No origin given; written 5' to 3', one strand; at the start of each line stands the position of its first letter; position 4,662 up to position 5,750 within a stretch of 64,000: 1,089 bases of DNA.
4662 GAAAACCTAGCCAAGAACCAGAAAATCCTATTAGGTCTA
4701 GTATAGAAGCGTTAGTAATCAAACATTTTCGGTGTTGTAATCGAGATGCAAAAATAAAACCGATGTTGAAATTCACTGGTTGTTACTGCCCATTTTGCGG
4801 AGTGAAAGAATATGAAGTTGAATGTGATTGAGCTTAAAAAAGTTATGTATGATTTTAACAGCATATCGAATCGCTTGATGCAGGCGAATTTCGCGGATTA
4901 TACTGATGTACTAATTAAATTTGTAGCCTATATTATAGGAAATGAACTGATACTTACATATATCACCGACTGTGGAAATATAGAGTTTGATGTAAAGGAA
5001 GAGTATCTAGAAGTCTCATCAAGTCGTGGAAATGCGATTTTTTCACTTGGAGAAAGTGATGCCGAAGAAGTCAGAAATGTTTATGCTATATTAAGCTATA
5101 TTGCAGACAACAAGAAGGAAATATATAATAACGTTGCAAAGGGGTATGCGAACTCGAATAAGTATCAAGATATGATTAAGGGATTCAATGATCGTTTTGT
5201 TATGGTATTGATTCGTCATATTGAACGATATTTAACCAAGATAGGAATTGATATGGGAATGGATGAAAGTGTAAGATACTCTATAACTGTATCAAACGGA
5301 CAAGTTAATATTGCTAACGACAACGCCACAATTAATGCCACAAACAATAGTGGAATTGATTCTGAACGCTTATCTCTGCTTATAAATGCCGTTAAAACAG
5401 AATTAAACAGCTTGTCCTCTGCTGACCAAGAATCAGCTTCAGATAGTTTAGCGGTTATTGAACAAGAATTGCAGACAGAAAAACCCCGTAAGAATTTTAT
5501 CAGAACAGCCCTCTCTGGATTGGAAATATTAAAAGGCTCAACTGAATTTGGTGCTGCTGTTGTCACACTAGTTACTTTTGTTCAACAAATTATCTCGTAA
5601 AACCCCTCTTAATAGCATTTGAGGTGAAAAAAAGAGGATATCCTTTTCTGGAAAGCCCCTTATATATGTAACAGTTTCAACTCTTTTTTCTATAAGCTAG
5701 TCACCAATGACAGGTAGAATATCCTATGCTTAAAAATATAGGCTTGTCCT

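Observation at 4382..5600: Orphan two-gene module (double zinc-ribbon protein plus 262-aa protein with hydrophobic tail) next to Hachiman: candidate undescribed defence or accessory system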

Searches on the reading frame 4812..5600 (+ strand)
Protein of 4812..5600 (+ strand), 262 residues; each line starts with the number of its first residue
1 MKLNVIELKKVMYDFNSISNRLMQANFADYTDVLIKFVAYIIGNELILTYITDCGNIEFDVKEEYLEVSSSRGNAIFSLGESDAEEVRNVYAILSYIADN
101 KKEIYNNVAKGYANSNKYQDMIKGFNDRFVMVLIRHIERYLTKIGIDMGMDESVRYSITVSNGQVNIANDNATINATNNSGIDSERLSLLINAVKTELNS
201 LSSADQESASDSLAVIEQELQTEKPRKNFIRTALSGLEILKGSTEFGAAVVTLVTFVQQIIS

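Call 4: search_protein_families(library=pfam, proteins=[window:4812-5600:+], max_evalue=1)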
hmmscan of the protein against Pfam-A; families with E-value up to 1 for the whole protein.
window:4812-5600:+ (262 aa): 0 families

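Call 5: search_protein_families(library=padloc, proteins=[window:4812-5600:+], max_evalue=1)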
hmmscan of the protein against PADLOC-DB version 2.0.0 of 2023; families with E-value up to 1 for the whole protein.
window:4812-5600:+ (262 aa): 7 families
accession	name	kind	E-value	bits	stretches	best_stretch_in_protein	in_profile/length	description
PDLC04451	PDC-M14B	-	1e-110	367.6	1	1-260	1-260/261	-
PDLC04449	PDC-M14B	-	2e-65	219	1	1-259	1-260/267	-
PDLC04453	PDC-M14B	-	4.5e-40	135.9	1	5-259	4-267/276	-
PDLC04448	PDC-M14B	-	7.6e-24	82.7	1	4-253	3-257/275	-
PDLC04452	PDC-M14B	-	1.1e-21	75.5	1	6-252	9-262/276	-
PDLC04450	PDC-M14B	-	1.6e-13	48.9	1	9-260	2-261/266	-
PDLC01377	Cas8g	-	0.0035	14.1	1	141-221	310-389/613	CAS-I-U; effector_LS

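Call 6: search_protein_families(library=ncbifam, proteins=[window:4812-5600:+], max_evalue=1)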
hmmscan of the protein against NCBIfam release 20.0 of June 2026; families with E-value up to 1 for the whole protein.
window:4812-5600:+ (262 aa): 0 families

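Call 7: search_protein_families(library=phrogs, proteins=[window:4812-5600:+], max_evalue=1)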
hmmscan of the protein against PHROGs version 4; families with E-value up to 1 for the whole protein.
window:4812-5600:+ (262 aa): 2 families
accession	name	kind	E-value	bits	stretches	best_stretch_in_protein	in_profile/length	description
phrog_16834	-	unknown function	0.0016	19.6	1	152-241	94-180/192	-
phrog_19564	-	unknown function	0.25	12.8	0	227-257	27-57/87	-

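Call 10: find_homologous_proteins(query=window:4812-5597:+)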
Query window:4812-5597:+ (262 aa): 641 proteins with E <= 0.001 among 1248 candidates; the best 120 are listed.
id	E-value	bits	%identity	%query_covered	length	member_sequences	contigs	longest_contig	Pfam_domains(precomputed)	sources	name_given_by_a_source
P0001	6.7e-159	544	100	100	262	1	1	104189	-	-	-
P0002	3.1e-114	398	73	100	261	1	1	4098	-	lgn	-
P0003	2.0e-113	396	72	100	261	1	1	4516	-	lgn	-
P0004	1.6e-112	393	79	91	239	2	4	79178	-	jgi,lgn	jgi:hypothetical protein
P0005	1.4e-107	377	75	91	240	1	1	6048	-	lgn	-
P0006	3.8e-101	355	66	100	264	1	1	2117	-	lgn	-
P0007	2.2e-100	353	65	100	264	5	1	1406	-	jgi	-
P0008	2.3e-100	353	65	100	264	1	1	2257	-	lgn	-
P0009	9.5e-99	348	65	99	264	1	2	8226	-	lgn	-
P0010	4.1e-96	339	61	100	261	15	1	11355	-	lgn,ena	-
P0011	6.8e-96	338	62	100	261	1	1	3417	-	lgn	-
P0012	7.5e-96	338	62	100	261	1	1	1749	-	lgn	-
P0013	8.8e-96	338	61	99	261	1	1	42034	-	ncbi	-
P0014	4.5e-95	336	61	100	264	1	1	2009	-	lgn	-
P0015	4.7e-95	336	62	100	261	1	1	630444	-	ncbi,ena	-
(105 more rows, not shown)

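Call 13: find_related_loci(query=A1, collection=genome_contigs, flank=10000)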
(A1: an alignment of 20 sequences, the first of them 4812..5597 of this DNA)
Query A1 (262 aa) in genome_contigs; peptide patterns used: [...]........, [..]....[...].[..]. (x = any residue, [..] = any of these).
121 stretches matched a pattern; 53 encode a relative of the query (tblastn E <= 1e-3); 53 distinct loci.
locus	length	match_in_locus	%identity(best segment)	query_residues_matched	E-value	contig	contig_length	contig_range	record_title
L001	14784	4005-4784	61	1-260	2e-104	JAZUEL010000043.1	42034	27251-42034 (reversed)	MAG: Oscillospiraceae bacterium isolate T1900045299_TH20190069.MAGScoT_cleanbin_000021 SGB_6132_k141_25529, whole genome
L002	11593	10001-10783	60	1-261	6e-103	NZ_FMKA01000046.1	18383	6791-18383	Anaerobium acetethylicum strain GluBS11, whole genome shotgun sequence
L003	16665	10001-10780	60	1-261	4e-101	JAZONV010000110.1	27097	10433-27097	MAG: Clostridia bacterium isolate T1900045635_YK20190329.MAGScoT_cleanbin_000026 SGB_8089_k141_2482016, whole genome sho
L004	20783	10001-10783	60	1-261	2e-100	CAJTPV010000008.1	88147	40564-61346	MAG TPA_asm: uncultured Oscillospiraceae bacterium isolate MGBC109982 genome assembly, contig: MGBC109982.8, whole genom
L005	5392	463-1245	59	1-261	2e-100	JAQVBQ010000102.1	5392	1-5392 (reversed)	MAG: Bacteroidales bacterium isolate STD2_69 NODE_66323_length_5392_cov_11.998481_Sandtown_D2, whole genome shotgun sequ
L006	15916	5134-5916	60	1-261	2e-100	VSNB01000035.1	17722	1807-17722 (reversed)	MAG: Clostridiales bacterium isolate SC1148_S1_bin.5 SC1148_S1_SC1148_S1_bin.5_contig_35, whole genome shotgun sequence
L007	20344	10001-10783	59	1-261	2e-100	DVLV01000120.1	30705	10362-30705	MAG TPA_asm: Candidatus Stercorousia faecigallinarum isolate CHK154-323 CHK154__C329667_L30705_ERR2241939, whole genome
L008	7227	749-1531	59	1-261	2e-100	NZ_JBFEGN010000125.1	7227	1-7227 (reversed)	Siminovitchia sp. 179-K 8D1 HS NODE_125_length_7227_cov_255.515385, whole genome shotgun sequence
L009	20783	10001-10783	59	1-261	2e-100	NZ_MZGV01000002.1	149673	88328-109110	Clostridium oryzae strain DSM 28571 CLORY_contig000002, whole genome shotgun sequence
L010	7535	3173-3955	59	1-261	7e-100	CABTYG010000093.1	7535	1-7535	MAG TPA_asm: uncultured Clostridium sp. isolate MGYG-HGUT-03769 genome assembly, contig: GUT_GENOME243814_93, whole geno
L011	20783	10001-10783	62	1-261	6e-97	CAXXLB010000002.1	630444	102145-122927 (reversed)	MAG: Petrotogaceae bacterium isolate f7d712b5-f2fc-48ee-bc91-e02829007f88 genome assembly, contig: contig_2, whole genom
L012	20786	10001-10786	58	1-261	2e-96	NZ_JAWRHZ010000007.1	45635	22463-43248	MAG: Proteiniborus sp. isolate ADS25 c_000000028067, whole genome shotgun sequence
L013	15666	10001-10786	55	1-261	1e-95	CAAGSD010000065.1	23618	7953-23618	MAG TPA_asm: Lachnospiraceae bacterium, isolate HGM12151, WGS project CAAGSD010000000 data, contig: SRS883029_98_k99_104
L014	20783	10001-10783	55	1-261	8e-94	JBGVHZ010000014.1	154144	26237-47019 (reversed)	MAG: Faecousia sp. isolate fecal_MAG_331 fecal_MAG_331_contig_0014, whole genome shotgun sequence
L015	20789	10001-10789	54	1-262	7e-94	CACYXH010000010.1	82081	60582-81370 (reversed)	MAG: uncultured Lachnospiraceae bacterium isolate RUG12359 genome assembly, contig: RUG12359_asm_10, whole genome shotgu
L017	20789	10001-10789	54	1-262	1e-93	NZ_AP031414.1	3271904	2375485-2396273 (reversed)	Mediterraneibacter glycyrrhizinilyticus strain f23 chromosome, complete genome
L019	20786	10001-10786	53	1-262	2e-93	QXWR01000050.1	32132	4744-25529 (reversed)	Clostridiaceae bacterium strain 1XD21-29 Scaffold50_1, whole genome shotgun sequence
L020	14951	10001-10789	53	1-262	6e-93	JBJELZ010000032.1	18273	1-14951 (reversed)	MAG: Lachnospiraceae bacterium isolate LOHA17_bin.039 NODE_1430_length_18273_cov_8.548578, whole genome shotgun sequence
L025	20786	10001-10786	53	1-262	4e-92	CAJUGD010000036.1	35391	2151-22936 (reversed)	MAG TPA_asm: uncultured Lachnospiraceae bacterium isolate MGBC139341 genome assembly, contig: MGBC139341.36, whole genom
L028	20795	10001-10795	52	1-261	2e-90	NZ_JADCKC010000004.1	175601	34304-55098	Gemmiger gallinarum strain DSM 109015 seq4, whole genome shotgun sequence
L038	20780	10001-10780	54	1-260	2e-87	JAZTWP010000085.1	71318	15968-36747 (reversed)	MAG: Acutalibacteraceae bacterium isolate T1900045333_YK20190022.MAGScoT_cleanbin_000010 SGB_6552_k141_1627427, whole ge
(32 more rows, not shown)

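Call 21: predict_structure(alignment_id=A1)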
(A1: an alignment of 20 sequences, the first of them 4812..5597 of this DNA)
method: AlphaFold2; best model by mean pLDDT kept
length: 262 residues; sequences in the alignment: 20
mean_pLDDT: 85.5   pTM: 0.61
mean pLDDT of the five models: 85.5, 83.4, 79.8, 78.6, 77.7
residues with pLDDT >= 90: 134; 70-90: 102; 50-70: 15; < 50: 11
segments of 3 or more residues with pLDDT < 50: 171-181
pLDDT, mean of each block of 10 residues (from residue 1): 86 97 94 97 93 90 94 90 93 96 88 91 95 96 81 72 57 37 76 89 87 89 80 90 83 85 68
secondary structure, 60 per line:
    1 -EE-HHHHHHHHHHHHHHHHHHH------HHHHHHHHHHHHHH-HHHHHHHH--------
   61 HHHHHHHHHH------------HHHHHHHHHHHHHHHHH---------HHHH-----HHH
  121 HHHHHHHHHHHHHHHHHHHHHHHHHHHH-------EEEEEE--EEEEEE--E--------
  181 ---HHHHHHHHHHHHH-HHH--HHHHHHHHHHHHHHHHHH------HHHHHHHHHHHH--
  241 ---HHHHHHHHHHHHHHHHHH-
elements in order: H5-23 H30-43 H45-52 H61-70 H83-99 H109-112 H118-148 E156-161 E164-169 H184-196 H203-220 H227-238 H244-261

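Call 25: fold_search(model_id=the predicted structure, library=pdb)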
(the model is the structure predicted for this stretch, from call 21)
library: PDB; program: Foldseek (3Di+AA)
matches with E <= 10: 141; with E <= 0.001: 0
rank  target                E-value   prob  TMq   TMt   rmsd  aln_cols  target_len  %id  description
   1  5a7d_Q                2.2e-01  0.25  0.20  0.20  12.3       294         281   12  Tetrameric assembly of LGN with Inscuteable (released 2016-08-03)
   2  5a7d_O                2.6e-01  0.38  0.25  0.24  11.0       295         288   10  Tetrameric assembly of LGN with Inscuteable (released 2016-08-03)
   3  7yon_R                1.1e+00  0.05  0.14  0.14  23.8       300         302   11  Complex structure of Neuropeptide Y Y2 receptor in complex with PYY(3-36) and Gi (released 2023-03-22)
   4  5a7d_S                1.3e+00  0.18  0.28  0.26  11.3       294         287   11  Tetrameric assembly of LGN with Inscuteable (released 2016-08-03)
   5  5a7d_R                1.3e+00  0.16  0.23  0.20  17.4       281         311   10  Tetrameric assembly of LGN with Inscuteable (released 2016-08-03)
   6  6wyu_A                1.4e+00  0.38  0.21  0.41   9.9       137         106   13  Crystallographic trimer of metal-free TriCyt2 (released 2020-09-16)
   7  4rwa_B                1.4e+00  0.14  0.21  0.16  17.0       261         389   10  Synchrotron structure of the human delta opioid receptor in complex with a bifunctional peptide (PSI community target) (released 2015-01-14)
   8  3nrh_A                1.4e+00  0.08  0.15  0.20  17.1       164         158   10  Crystal Structure of protein BF1032 from Bacteroides fragilis, Northeast Structural Genomics Consortium Target BfR309 (released 2010-08-25)
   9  8djk_C                1.4e+00  0.25  0.22  0.38  11.6       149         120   14  HMGCR-UBIAD1 Complex State 2 (released 2022-08-03)
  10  5a7d_P                1.6e+00  0.09  0.19  0.18  16.7       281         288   11  Tetrameric assembly of LGN with Inscuteable (released 2016-08-03)
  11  7xjj_E                1.6e+00  0.04  0.14  0.14  23.9       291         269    9  Cryo-EM structure of the galanin-bound GALR1-miniGo complex (released 2023-05-03)
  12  5a7d_N                1.7e+00  0.15  0.23  0.22  15.1       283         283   10  Tetrameric assembly of LGN with Inscuteable (released 2016-08-03)
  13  7jxv_A                1.7e+00  0.06  0.14  0.14  18.9       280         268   10  ANTH domain of CALM (clathrin-assembly lymphoid myeloid leukemia protein) bound to ubiquitin (released 2021-08-04)
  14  8evm_C                1.8e+00  0.06  0.15  0.16  19.8       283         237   10  De novo design of chlorophyll special pair containing protein assemblies (released 2024-05-15)
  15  5vxk_A                1.9e+00  0.06  0.18  0.17  27.1       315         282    9  2.55 A resolution structure of IpaD from Shigella flexneri in complex with single-domain antibody JMK-H2 (released 2017-08-30)
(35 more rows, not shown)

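Call 27: find_encoding_contigs(protein=P0004, flank=10000, max_places=4)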
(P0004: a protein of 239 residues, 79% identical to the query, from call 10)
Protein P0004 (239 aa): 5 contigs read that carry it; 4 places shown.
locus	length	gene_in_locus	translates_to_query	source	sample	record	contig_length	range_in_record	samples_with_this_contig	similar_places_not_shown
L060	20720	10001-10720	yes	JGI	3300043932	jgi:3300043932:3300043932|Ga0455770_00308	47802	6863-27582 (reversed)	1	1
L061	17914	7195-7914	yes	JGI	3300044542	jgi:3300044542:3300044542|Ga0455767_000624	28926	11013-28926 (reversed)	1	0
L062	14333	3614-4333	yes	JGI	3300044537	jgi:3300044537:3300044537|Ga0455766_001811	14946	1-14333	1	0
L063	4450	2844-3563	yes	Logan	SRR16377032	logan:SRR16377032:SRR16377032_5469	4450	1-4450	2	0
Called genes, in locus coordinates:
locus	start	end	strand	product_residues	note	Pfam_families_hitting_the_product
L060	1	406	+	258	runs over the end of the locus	-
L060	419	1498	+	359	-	-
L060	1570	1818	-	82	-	PF12844:HTH_19 (weak)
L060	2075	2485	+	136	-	PF01797:Y1_Tnp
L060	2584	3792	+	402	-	PF01385:OrfB_IS605, PF07282:Cas12f1-like_TNB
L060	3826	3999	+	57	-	-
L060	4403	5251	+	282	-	PF02517:Rce1-like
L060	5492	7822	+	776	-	PF02534:T4SS-DNA_transf, PF10412:TrwB_AAD_bind, PF12696:TraG-D_C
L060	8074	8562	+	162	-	PF18954:DUF5697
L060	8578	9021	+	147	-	-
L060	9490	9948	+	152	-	-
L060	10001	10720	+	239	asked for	-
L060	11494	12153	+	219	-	PF04542:Sigma70_r2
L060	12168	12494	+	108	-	-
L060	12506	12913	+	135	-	-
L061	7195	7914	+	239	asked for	-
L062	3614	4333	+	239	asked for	-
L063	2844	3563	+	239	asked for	-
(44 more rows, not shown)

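Call 28: find_encoding_contigs(protein=P0015, flank=10000, max_places=2)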
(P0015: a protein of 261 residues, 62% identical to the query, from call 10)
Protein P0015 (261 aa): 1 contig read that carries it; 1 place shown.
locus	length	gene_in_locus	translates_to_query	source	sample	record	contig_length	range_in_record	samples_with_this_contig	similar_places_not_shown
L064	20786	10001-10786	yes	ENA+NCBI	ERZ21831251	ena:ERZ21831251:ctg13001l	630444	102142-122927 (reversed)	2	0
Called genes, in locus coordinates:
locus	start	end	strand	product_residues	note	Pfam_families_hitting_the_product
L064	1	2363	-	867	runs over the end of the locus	-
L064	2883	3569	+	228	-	PF01381:HTH_3, PF12844:HTH_19, PF13560:HTH_31 (weak)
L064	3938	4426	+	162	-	PF00782:DSPc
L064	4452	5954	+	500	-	-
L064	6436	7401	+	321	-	-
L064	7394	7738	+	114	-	PF14213:DUF4325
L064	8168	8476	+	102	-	-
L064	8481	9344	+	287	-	-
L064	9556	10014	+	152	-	-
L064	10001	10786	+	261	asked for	-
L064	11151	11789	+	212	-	PF06114:Peptidase_M78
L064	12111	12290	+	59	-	-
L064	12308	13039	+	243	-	-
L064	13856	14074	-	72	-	-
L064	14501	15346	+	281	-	-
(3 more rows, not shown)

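Call 38: search_solved_structures(query=A1, max_evalue=10, show_alignments=2)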
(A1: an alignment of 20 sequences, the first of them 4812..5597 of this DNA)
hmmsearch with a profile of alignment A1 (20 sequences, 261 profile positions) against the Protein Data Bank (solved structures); distinct sequences matched with E-value up to 10: 7.
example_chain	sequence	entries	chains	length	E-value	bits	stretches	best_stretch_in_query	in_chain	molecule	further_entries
4zjb_G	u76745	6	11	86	0.39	13.5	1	23-102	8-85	Acyl carrier protein | Acyl carrier protein,Acyl carrier protein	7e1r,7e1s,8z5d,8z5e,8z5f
8jfh_E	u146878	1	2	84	0.44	13.3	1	23-102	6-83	Acyl carrier protein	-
1m12_A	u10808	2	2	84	0.59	12.9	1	34-79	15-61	SAPOSIN C | Proactivator polypeptide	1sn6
2z9a_A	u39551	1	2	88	0.66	12.7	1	34-79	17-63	Proactivator polypeptide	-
2gtg_A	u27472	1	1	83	0.67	12.7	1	34-79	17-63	Proactivator polypeptide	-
2qyp_A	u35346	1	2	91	0.74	12.6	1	34-79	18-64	Proactivator polypeptide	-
3zzq_A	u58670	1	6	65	0.81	12.4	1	131-178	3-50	TRANSCRIPTION ATTENUATION PROTEIN MTRB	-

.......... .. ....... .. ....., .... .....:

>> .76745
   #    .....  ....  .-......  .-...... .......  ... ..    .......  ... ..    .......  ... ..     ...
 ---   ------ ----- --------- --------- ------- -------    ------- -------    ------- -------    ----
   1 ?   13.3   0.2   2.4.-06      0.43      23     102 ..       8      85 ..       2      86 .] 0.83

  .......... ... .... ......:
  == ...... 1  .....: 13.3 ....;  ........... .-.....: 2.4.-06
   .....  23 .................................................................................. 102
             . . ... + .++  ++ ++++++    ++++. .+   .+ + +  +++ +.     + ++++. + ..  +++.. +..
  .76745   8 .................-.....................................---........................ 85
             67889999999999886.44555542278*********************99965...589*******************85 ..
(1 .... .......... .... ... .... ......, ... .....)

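Call 41: search_protein_families(library=pfam, proteins=[L028:5888-9532:+, L019:12325-15048:+, L020:757-4323:+, L025:10827-12341:+, L038:10804-14130:+, L006:6239-8044:-, L019:1754-2395:+, L001:116-2209:+, L017:14942-17077:+, L009:8160-9548:+], max_evalue=0.001)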
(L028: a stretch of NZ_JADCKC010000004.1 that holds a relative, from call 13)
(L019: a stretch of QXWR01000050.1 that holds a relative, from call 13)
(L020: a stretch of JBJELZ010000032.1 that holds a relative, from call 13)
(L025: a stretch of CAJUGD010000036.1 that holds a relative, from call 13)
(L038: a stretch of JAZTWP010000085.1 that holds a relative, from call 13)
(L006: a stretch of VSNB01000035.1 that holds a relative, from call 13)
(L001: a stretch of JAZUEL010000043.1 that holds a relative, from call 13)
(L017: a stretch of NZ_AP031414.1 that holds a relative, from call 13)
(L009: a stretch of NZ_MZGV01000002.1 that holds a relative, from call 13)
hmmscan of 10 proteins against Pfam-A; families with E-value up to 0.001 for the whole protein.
L028:5888-9532:+ (1215 aa): 3 families
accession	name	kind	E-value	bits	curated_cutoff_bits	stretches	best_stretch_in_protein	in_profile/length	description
PF07669.17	Eco57I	-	1.3e-24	87.7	25.3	1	344-568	1-169/171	Eco57I restriction-modification methylase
PF20473.4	MmeI_Mtase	-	5.3e-08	32.8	27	1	286-509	9-166/259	MmeI, DNA-methyltransferase domain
PF02384.22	N6_Mtase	-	3.2e-07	30.4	20.4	0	477-572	124-220/311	N-6 DNA Methylase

L019:12325-15048:+ (908 aa): 2 families
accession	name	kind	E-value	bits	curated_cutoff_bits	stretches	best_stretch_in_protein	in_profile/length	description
PF08665.17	PglZ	-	4.2e-51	173.9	25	1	496-670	2-178/179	PglZ domain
PF01663.27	Phosphodiest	-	0.00097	19.3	23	0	595-667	150-224/342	Type I phosphodiesterase / nucleotide pyrophosphatase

L020:757-4323:+ (1189 aa): 3 families
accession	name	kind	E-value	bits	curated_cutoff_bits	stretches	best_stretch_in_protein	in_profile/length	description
PF25796.1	BREX_BrxC_4th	-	1.4e-41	142.3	27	1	564-733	1-173/173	BREX ATP-binding protein BrxC 4th domain with six-stranded beta sheet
PF25792.1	BREX_BrxC_helical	-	1.1e-29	103.6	27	1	868-989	2-121/123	BREX ATP-binding protein BrxC alpha helical domain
PF25791.1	BREX_BrxC_wHTH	-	1.1e-24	87.2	27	1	741-861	2-126/126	BREX ATP-binding protein BrxC winged helix-turn-helix domain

L025:10827-12341:+ (505 aa): 2 families
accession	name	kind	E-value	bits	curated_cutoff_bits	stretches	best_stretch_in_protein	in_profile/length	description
PF04326.19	SLFN_AlbA_2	-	4.3e-25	89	25.3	1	10-129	1-117/118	Schlafen, AlbA_2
PF13749.12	HATPase_c_4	-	3.1e-23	82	26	1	303-385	3-87/89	Putative ATP-dependent DNA helicase recG C-terminal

L038:10804-14130:+ (1109 aa): 5 families
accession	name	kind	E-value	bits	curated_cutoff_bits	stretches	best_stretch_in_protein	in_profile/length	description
PF11867.13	T1RH-like_C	-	1.9e-62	212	26.8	1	744-1107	8-328/329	Type I restriction enzyme HindI endonuclease subunit-like, C-terminal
PF18766.7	SWI2_SNF2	-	1.6e-45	155.9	26.7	1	284-521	7-212/221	SWI2/SNF2 ATPase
PF04313.20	HSDR_N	-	2.1e-34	119.6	25.1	1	17-212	8-197/198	Type I restriction enzyme R protein N terminus (HSDR_N)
PF22679.2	T1R_D3-like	-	2.8e-16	60.8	27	1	657-720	91-156/158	Type I restriction enzyme subunit R domain 3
PF04851.21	ResIII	-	3.4e-15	56.8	22.5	1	281-466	14-163/164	Type III restriction enzyme, res subunit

L006:6239-8044:- (602 aa): 13 families
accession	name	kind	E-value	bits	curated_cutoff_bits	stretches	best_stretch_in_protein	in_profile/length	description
PF05958.17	tRNA_U5-meth_tr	-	1.2e-25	90.7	23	1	290-503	139-356/357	tRNA (Uracil-5-)-methyltransferase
PF13847.12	Methyltransf_31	-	2.9e-12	46.9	27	1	357-421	3-69/145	Methyltransferase domain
PF13649.12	Methyltransf_25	-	8e-11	42.9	27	1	361-418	1-59/97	Methyltransferase domain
PF01938.26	TRAM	-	2.2e-09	37.5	21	1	65-115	7-60/61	TRAM domain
PF09445.16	Methyltransf_15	-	8.5e-08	32.4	22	1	359-439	2-83/165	RNA cap guanine-N2 methyltransferase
PF03602.21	Cons_hypoth95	-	1e-07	32.3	24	1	358-462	42-153/182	Conserved hypothetical protein 95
PF05175.20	MTS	-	7.7e-07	29.3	23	1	358-436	32-107/170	Methyltransferase small domain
PF08241.18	Methyltransf_11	-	5.5e-06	27.4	21.2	1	362-415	1-52/95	Methyltransferase domain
PF02475.24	TRM5-TYW2_MTfase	-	8.4e-06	26.3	28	1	357-425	36-107/164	TRM5/TYW2 methyltransferase domain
PF01135.25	PCMT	-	4.5e-05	23.8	20.3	1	343-414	59-133/210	Protein-L-isoaspartate(D-aspartate) O-methyltransferase (PCMT)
PF06325.19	PrmA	-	9.3e-05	22.5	22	1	356-408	160-212/296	Ribosomal protein L11 methyltransferase (PrmA)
PF01209.24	Ubie_methyltran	-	0.00019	21.3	20.1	1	356-418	47-111/233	ubiE/COQ5 methyltransferase family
PF02390.23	Methyltransf_4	-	0.0007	19.5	24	0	360-423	4-70/173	Putative methyltransferase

L019:1754-2395:+ (214 aa): 1 family
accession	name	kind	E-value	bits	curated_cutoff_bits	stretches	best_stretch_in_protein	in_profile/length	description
PF08747.16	BrxB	-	4.6e-35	120.8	26.8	1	93-212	3-124/124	BREX protein BrxB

L001:116-2209:+ (698 aa): 2 families
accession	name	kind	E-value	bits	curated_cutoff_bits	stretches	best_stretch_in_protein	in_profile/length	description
PF02384.22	N6_Mtase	-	3.1e-51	175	20.4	1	203-510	3-274/311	N-6 DNA Methylase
PF12161.14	HsdM_N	-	3.1e-20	73.6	24.5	1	40-175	2-135/135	HsdM N-terminal domain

L017:14942-17077:+ (712 aa): 3 families
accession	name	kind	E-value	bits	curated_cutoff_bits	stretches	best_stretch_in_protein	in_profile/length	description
PF13337.12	BrxL_ATPase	-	9.5e-146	485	25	1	190-502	2-313/313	Lon-like protease BrxL-like, ATPase domain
PF20442.3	BrxL_N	-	9.8e-48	161.9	28.2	1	28-158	2-132/132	BREX system Lon protease-like protein BrxL N-terminal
PF05362.19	Lon_C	-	9.2e-11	42.1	21.1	1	548-709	42-203/205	Lon protease (S16) C-terminal proteolytic domain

L009:8160-9548:+ (463 aa): 1 family
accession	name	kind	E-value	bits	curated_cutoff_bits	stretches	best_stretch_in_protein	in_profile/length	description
PF01420.25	Methylase_S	-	6e-13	49.8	22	2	70-190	50-166/168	Type I restriction modification DNA specificity domain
